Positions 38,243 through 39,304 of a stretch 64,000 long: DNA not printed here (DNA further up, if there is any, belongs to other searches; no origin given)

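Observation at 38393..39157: MraZ-type DNA-binding domain fused to a non-phosphorylatable STAS domain, away from any dcw cluster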

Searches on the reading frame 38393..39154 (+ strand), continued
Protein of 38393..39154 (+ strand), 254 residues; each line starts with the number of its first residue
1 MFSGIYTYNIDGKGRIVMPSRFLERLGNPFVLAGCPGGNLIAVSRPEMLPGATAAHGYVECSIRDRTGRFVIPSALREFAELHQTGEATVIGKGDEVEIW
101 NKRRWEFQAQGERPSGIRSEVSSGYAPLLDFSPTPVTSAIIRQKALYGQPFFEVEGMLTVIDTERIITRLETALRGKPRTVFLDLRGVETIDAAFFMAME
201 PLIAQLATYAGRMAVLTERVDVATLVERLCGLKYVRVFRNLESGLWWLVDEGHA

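Call 27: fold_search(model_id=the predicted structure, library=pdb)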
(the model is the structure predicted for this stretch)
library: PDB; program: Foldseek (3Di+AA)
matches with E <= 10: 1540; with E <= 0.001: 51
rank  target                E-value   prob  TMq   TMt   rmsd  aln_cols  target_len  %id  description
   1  9qlg_A                3.0e-09  1.00  0.37  0.66   4.3       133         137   20  Crystal structure of the transcription factor MraZ from Mycoplasma genitalium (released 2026-02-04)
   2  1n0e_C                5.4e-09  1.00  0.37  0.66   4.0       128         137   21  CRYSTAL STRUCTURE OF A CELL DIVISION AND CELL WALL BIOSYNTHESIS PROTEIN UPF0040 FROM MYCOPLASMA PNEUMONIAE: INDICATION (released 2003-10-21)
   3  9qlg_B                1.1e-08  1.00  0.37  0.65   4.3       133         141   20  Crystal structure of the transcription factor MraZ from Mycoplasma genitalium (released 2026-02-04)
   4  1n0f_B                2.5e-08  1.00  0.37  0.65   4.2       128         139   21  CRYSTAL STRUCTURE OF A CELL DIVISION AND CELL WALL BIOSYNTHESIS PROTEIN UPF0040 FROM MYCOPLASMA PNEUMONIAE: INDICATION (released 2003-10-21)
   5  9sz7_A                2.8e-08  1.00  0.37  0.66   4.3       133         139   20  CryoEM structure of MraZ in complex with 4 box promoter from Mycoplasma genitalium (released 2026-02-04)
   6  9sz7_K                4.3e-08  1.00  0.34  0.66   3.5       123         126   22  CryoEM structure of MraZ in complex with 4 box promoter from Mycoplasma genitalium (released 2026-02-04)
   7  1n0e_A                4.5e-08  1.00  0.37  0.64   4.1       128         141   21  CRYSTAL STRUCTURE OF A CELL DIVISION AND CELL WALL BIOSYNTHESIS PROTEIN UPF0040 FROM MYCOPLASMA PNEUMONIAE: INDICATION (released 2003-10-21)
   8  1n0e_B                8.3e-08  1.00  0.37  0.61   4.1       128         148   21  CRYSTAL STRUCTURE OF A CELL DIVISION AND CELL WALL BIOSYNTHESIS PROTEIN UPF0040 FROM MYCOPLASMA PNEUMONIAE: INDICATION (released 2003-10-21)
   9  9sz7_B                9.4e-08  1.00  0.37  0.65   4.5       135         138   21  CryoEM structure of MraZ in complex with 4 box promoter from Mycoplasma genitalium (released 2026-02-04)
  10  9r4j_A                1.1e-07  1.00  0.37  0.64   4.4       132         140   20  CryoEM structure of MraZ in complex with its promoter from Mycoplasma genitalium (released 2026-02-04)
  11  9r4j_B                1.3e-07  1.00  0.35  0.61   5.7       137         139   21  CryoEM structure of MraZ in complex with its promoter from Mycoplasma genitalium (released 2026-02-04)
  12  9r4j_C                1.7e-07  1.00  0.37  0.68   3.5       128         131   23  CryoEM structure of MraZ in complex with its promoter from Mycoplasma genitalium (released 2026-02-04)
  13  9sz7_H                2.8e-07  1.00  0.36  0.63   4.3       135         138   21  CryoEM structure of MraZ in complex with 4 box promoter from Mycoplasma genitalium (released 2026-02-04)
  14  9r4j_D                3.3e-07  1.00  0.35  0.66   4.8       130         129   24  CryoEM structure of MraZ in complex with its promoter from Mycoplasma genitalium (released 2026-02-04)
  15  1tid_D                1.5e-06  1.00  0.40  0.80   2.7       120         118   19  Crystal Structures of the ADP and ATP bound forms of the Bacillus Anti-sigma factor SpoIIAB in complex with the Anti-a (released 2004-06-15)
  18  9sz7_J                4.8e-06  1.00  0.38  0.68   4.2       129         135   20  CryoEM structure of MraZ in complex with 4 box promoter from Mycoplasma genitalium (released 2026-02-04)
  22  9sz7_F                1.3e-05  1.00  0.37  0.66   4.7       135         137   19  CryoEM structure of MraZ in complex with 4 box promoter from Mycoplasma genitalium (released 2026-02-04)
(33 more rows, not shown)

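Call 38: search_protein_families(library=pfam, alignment_id=A1, max_evalue=0.01)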
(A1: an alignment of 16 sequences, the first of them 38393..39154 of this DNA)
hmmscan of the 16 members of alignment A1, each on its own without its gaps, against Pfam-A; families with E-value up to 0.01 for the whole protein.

A. member 1, window:38393-39154:+ (254 aa): 2 families
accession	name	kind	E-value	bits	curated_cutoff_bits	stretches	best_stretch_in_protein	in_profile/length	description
PF02381.23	MraZ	-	2.6e-14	53.4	23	2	65-110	11-54/72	MraZ protein, putative antitoxin-like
PF01740.26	STAS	-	0.00044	20.4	22.6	1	152-243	13-105/106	STAS domain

B. families by the number of members that match (of 16 scanned): 4 families
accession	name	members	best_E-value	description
PF02381.23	MraZ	16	2.6e-16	MraZ protein, putative antitoxin-like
PF01740.26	STAS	15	5.8e-08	STAS domain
PF13466.11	STAS_2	12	2.3e-07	STAS domain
PF11964.13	SpoIIAA-like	3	0.00011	SpoIIAA-like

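Call 46: search_solved_structures(query=A1, max_evalue=0.01, show_alignments=3)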
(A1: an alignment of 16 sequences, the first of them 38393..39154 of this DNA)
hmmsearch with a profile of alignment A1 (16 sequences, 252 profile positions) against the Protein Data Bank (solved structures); distinct sequences matched with E-value up to 0.01: 4.
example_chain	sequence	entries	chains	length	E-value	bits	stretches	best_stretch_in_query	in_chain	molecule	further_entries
1n0e_A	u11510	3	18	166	5.7e-08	35.8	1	1-111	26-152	Protein mraZ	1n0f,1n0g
9qlr_J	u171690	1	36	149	1.2e-06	31.4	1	1-114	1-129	Transcriptional regulator MraZ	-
9qlg_A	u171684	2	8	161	2.7e-06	30.3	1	1-110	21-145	Transcriptional regulator MraZ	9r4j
9sx6_A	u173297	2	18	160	2.9e-06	30.2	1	1-110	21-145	Transcriptional regulator MraZ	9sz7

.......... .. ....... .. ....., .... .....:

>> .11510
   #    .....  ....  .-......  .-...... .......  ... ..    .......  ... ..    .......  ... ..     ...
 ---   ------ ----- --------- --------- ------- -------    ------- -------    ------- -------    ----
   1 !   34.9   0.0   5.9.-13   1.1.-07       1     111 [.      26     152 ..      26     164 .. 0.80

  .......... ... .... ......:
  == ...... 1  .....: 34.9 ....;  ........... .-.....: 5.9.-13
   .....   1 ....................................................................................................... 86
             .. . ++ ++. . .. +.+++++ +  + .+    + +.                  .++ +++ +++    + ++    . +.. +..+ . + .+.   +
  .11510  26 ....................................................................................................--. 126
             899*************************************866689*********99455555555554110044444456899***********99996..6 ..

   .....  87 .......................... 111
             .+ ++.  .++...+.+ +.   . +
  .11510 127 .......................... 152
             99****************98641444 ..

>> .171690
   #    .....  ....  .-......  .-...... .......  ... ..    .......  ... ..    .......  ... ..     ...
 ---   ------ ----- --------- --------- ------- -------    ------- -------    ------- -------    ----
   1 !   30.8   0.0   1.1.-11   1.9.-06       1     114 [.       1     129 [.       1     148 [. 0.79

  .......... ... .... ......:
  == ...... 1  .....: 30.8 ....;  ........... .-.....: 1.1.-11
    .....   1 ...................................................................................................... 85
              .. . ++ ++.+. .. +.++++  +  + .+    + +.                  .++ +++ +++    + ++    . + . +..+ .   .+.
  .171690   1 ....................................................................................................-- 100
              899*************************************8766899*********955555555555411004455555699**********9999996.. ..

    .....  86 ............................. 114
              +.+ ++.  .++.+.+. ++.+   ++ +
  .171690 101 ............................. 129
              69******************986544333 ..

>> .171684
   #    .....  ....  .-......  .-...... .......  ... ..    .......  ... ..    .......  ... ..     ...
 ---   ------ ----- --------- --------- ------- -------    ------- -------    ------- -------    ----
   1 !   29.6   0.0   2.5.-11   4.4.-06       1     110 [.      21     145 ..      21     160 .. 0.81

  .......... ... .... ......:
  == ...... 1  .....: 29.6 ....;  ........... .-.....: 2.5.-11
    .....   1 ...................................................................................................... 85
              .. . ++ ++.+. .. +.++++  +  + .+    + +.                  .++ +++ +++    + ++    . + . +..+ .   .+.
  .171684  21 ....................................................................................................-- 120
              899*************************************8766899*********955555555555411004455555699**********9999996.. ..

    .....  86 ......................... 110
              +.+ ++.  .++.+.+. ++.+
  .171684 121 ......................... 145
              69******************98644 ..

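Call 50: search_protein_representatives(alignment_id=A1)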
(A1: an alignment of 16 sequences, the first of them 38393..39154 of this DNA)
Query: 16 sequences, 252 profile positions. Proteins with E-value up to 0.001 (for the whole library): 4840; up to 1e-10: 610; up to 1e-30: 7. The best 150 are listed.
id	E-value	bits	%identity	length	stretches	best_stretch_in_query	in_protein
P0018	1.5e-127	440.7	-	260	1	1-252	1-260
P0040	1.5e-65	237.6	-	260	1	1-249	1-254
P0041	2.7e-56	207.3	-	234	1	125-252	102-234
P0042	4.2e-55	203.4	-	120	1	134-252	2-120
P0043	3.6e-51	190.5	-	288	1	1-248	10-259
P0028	9.4e-46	172.7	-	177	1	1-97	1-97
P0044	5.9e-37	143.9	-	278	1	1-251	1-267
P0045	1.9e-29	119.3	-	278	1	1-191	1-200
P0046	4.4e-22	95.2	-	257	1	1-187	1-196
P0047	1.1e-21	93.9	-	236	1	2-185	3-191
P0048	2.0e-21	93.0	-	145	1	1-115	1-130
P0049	2.6e-21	92.6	-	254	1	18-193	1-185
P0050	4.8e-21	91.8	-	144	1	1-115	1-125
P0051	7.1e-21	91.2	-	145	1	1-111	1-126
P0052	1.7e-20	90.0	-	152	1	2-111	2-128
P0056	6.1e-19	84.9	-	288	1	1-185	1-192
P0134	3.4e-15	72.6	-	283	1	2-108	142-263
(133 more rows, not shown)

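Call 51: search_protein_families(library=pfam, proteins=[P0040, P0043, P0044, P0045, P0046, P0047, P0049, P0056, P0041, P0134], max_evalue=0.1)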
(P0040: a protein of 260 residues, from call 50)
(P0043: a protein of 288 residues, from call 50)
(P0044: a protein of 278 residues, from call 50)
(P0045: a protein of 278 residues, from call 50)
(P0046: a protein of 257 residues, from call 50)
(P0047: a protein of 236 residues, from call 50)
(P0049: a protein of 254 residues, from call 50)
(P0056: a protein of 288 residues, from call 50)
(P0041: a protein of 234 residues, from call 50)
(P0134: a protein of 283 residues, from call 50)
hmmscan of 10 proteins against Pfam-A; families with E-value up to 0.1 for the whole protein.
P0040 (260 aa): 1 family
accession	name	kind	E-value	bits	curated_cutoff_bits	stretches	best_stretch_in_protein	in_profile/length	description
PF02381.23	MraZ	-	1.4e-16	60.6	23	2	1-56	1-57/72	MraZ protein, putative antitoxin-like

P0043 (288 aa): 2 families
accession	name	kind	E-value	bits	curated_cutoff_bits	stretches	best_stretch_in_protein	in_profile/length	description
PF02381.23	MraZ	-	2.6e-18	66.2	23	2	10-66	1-58/72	MraZ protein, putative antitoxin-like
PF19711.4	DUF6207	-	0.048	13.8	25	0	102-146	18-63/67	Family of unknown function (DUF6207)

P0044 (278 aa): 3 families
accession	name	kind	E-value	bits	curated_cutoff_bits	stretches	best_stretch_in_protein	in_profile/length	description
PF02381.23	MraZ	-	8.1e-21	74.2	23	2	1-68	1-69/72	MraZ protein, putative antitoxin-like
PF01740.26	STAS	-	0.0023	18.1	22.6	1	162-233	7-78/106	STAS domain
PF13466.11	STAS_2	-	0.0059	17.2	29.2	1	171-232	4-63/80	STAS domain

P0045 (278 aa): 2 families
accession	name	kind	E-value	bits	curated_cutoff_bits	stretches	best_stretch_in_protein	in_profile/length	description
PF02381.23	MraZ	-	2.3e-17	63.2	23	2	1-57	1-59/72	MraZ protein, putative antitoxin-like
PF13466.11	STAS_2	-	0.0044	17.6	29.2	1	161-215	3-57/80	STAS domain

P0046 (257 aa): 2 families
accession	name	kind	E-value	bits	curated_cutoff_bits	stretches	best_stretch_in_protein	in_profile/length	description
PF02381.23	MraZ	-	2.9e-11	43.6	23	2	1-64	1-65/72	MraZ protein, putative antitoxin-like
PF04014.23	MazE_antitoxin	-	0.041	14.3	24.7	0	11-33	5-31/48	Antidote-toxin recognition MazE, bacterial antitoxin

P0047 (236 aa): 2 families
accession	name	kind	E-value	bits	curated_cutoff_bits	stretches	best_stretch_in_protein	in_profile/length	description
PF02381.23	MraZ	-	1.5e-11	44.5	23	1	3-56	2-56/72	MraZ protein, putative antitoxin-like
PF04014.23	MazE_antitoxin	-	0.00044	20.6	24.7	1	14-44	7-41/48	Antidote-toxin recognition MazE, bacterial antitoxin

P0049 (254 aa): 2 families
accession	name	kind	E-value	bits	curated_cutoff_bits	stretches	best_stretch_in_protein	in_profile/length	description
PF02381.23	MraZ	-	5.9e-05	23.4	23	0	54-105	7-55/72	MraZ protein, putative antitoxin-like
PF01740.26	STAS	-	0.071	13.3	22.6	0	138-180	9-52/106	STAS domain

P0056 (288 aa): 2 families
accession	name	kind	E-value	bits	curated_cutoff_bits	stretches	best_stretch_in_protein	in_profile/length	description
PF02381.23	MraZ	-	9.2e-13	48.4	23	1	1-55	1-56/72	MraZ protein, putative antitoxin-like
PF04014.23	MazE_antitoxin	-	0.0048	17.3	24.7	0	11-27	5-21/48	Antidote-toxin recognition MazE, bacterial antitoxin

P0041 (234 aa): 3 families
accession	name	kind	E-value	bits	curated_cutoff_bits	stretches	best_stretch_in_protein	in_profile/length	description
PF01740.26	STAS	-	0.00018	21.7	22.6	1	132-223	13-105/106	STAS domain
PF13466.11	STAS_2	-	0.0033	18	29.2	1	132-208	1-76/80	STAS domain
PF11964.13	SpoIIAA-like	-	0.0037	18.4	25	1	132-228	4-105/106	SpoIIAA-like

P0134 (283 aa): 1 family
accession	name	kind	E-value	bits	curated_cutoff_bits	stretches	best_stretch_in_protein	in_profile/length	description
PF02381.23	MraZ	-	1.8e-32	111.6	23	2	141-210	1-71/72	MraZ protein, putative antitoxin-like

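Call 75: find_encoding_contigs(protein=P0044, flank=5000, max_places=2)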
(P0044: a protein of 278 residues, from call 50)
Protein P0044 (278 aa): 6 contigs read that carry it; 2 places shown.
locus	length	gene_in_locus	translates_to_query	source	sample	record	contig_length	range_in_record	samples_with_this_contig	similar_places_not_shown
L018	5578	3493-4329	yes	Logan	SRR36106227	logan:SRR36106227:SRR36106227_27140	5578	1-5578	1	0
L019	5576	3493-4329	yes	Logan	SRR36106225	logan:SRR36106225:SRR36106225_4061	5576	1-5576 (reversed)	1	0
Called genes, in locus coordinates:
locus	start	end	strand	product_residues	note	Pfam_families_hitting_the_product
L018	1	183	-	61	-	?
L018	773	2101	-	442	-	PF07690:MFS_1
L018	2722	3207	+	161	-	PF12867:DinB_2, PF05163:DinB (weak)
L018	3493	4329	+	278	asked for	PF02381:MraZ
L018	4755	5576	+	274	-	?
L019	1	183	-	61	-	?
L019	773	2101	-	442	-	PF07690:MFS_1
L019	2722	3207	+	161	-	PF12867:DinB_2, PF05163:DinB (weak)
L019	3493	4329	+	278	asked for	PF02381:MraZ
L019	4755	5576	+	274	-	?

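Call 76: find_encoding_contigs(protein=P0043, flank=5000, max_places=2)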
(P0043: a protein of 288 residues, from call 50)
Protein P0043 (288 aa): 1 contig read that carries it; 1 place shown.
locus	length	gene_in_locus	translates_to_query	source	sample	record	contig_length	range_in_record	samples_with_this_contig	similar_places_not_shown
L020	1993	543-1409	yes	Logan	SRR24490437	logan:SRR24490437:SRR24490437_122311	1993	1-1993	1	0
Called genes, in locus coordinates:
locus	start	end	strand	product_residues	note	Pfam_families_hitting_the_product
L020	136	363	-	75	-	-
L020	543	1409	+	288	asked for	PF02381:MraZ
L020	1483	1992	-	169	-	?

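Call 78: list_cluster_members(proteins=[window:38393-39154:+, window:38004-38237:-, P0006])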
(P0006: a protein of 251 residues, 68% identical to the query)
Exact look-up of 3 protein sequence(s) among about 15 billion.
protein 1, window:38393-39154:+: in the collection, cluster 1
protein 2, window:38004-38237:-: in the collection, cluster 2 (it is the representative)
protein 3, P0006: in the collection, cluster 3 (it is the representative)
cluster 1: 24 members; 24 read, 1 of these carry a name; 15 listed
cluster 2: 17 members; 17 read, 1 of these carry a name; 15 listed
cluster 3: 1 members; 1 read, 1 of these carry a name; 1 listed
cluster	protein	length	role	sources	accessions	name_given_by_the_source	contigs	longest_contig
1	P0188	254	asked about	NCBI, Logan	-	-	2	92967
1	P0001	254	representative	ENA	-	-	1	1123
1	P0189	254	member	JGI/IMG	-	MraZ protein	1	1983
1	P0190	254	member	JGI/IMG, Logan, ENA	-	-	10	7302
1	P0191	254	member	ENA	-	-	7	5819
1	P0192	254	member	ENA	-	-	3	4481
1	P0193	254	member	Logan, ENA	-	-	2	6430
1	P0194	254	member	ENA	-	-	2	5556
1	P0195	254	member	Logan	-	-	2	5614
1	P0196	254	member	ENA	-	-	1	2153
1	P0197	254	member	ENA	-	-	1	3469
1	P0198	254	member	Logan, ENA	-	-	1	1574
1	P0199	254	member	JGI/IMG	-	-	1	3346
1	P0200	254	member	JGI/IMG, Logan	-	-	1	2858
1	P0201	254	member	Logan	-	-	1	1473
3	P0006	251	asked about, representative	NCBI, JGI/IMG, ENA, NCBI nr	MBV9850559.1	MAG: STAS domain-containing protein [Armatimonadetes bacterium] | STAS domain-containing protein [Armatimonadota bacterium]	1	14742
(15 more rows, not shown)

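Call 79: search_protein_families(library=padloc, proteins=[window:38393-39154:+, P0029, P0044], max_evalue=0.01)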
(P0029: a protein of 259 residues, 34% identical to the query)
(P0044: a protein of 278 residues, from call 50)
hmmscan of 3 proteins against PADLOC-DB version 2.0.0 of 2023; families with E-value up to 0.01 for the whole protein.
window:38393-39154:+ (254 aa): 0 families

P0029 (259 aa): 0 families

P0044 (278 aa): 0 families

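Call 81: find_encoding_contigs(protein=P0027, flank=3000, max_places=2)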
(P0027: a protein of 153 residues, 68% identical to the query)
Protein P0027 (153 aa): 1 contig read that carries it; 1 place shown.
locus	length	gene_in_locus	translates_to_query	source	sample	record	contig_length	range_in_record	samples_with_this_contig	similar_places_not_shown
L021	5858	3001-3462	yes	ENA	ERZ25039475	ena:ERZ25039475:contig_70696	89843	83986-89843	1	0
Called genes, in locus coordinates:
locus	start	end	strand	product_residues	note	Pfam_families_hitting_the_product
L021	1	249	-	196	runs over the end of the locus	-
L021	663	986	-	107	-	-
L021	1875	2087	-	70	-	-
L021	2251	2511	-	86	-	-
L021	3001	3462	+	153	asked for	PF02381:MraZ (weak)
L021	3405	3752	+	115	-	PF13466:STAS_2 (weak), PF01740:STAS (weak)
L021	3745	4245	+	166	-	PF12694:cpYpsA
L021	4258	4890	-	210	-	-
